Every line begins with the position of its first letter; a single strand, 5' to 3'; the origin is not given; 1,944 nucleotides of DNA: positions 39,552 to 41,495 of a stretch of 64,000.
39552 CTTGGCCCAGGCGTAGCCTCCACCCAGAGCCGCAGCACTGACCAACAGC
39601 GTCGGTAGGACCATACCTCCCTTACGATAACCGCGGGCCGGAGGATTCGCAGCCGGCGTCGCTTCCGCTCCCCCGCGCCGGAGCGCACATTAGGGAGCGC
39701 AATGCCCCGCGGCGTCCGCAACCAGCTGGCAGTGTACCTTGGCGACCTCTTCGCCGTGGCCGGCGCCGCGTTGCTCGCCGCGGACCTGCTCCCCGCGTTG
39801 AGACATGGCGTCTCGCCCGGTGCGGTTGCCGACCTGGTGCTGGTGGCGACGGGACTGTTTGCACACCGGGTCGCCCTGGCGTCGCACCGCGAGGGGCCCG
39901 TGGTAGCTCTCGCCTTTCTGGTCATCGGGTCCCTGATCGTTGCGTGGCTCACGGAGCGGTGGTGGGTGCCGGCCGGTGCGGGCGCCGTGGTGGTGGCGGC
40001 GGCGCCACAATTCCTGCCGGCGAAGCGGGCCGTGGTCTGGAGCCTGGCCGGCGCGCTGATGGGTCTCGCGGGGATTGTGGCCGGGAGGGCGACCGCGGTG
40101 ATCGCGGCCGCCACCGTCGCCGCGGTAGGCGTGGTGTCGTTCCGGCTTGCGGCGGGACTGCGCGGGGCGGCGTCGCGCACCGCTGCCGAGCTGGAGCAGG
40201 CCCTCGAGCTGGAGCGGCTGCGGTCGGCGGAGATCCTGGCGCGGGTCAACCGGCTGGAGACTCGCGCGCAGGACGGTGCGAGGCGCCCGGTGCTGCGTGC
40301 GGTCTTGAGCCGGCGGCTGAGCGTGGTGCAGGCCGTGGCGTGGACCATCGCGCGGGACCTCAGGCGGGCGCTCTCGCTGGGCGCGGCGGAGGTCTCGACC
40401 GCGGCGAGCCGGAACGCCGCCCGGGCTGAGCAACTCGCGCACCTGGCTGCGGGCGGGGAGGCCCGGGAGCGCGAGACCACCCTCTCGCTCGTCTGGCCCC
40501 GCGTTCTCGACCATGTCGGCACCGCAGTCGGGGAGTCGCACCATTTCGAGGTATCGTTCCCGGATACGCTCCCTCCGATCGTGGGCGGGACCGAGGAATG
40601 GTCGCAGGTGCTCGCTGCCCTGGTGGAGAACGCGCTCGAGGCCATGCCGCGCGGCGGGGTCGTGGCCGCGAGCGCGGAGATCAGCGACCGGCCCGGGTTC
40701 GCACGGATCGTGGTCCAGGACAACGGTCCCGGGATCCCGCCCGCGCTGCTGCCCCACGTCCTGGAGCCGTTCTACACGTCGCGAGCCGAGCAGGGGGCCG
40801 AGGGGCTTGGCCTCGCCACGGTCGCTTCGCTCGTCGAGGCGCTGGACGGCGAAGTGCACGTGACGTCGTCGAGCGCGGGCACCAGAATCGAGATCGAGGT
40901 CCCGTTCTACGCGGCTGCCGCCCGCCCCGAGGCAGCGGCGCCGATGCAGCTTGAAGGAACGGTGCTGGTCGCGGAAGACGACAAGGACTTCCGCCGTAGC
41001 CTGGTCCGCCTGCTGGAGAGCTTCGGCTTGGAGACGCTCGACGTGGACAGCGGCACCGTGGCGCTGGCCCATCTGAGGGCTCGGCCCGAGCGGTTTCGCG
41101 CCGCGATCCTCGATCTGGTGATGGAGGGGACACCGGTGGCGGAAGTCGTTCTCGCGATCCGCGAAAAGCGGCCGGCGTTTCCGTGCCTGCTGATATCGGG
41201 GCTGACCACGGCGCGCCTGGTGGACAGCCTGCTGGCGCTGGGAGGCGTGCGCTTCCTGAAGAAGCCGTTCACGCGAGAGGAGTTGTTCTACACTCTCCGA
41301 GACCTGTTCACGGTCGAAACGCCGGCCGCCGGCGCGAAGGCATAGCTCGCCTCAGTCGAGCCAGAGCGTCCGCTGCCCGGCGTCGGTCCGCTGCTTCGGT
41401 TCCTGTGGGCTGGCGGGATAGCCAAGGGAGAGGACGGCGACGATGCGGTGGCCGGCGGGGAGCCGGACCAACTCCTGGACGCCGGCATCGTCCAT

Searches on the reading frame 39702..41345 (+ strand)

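Call 40: search_protein_families(library=pfam, proteins=[window:39702-41345:+], max_evalue=0.0001)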
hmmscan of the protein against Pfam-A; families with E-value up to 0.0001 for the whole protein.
window:39702-41345:+ (547 aa): 2 families
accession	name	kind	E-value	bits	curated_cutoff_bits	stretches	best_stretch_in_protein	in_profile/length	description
PF02518.31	HATPase_c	-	1.3e-20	74.4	26.4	1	301-402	7-109/111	Histidine kinase-, DNA gyrase B-, and HSP90-like ATPase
PF00072.30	Response_reg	-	1.1e-12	48.6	30.2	1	421-530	1-108/111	Response regulator receiver domain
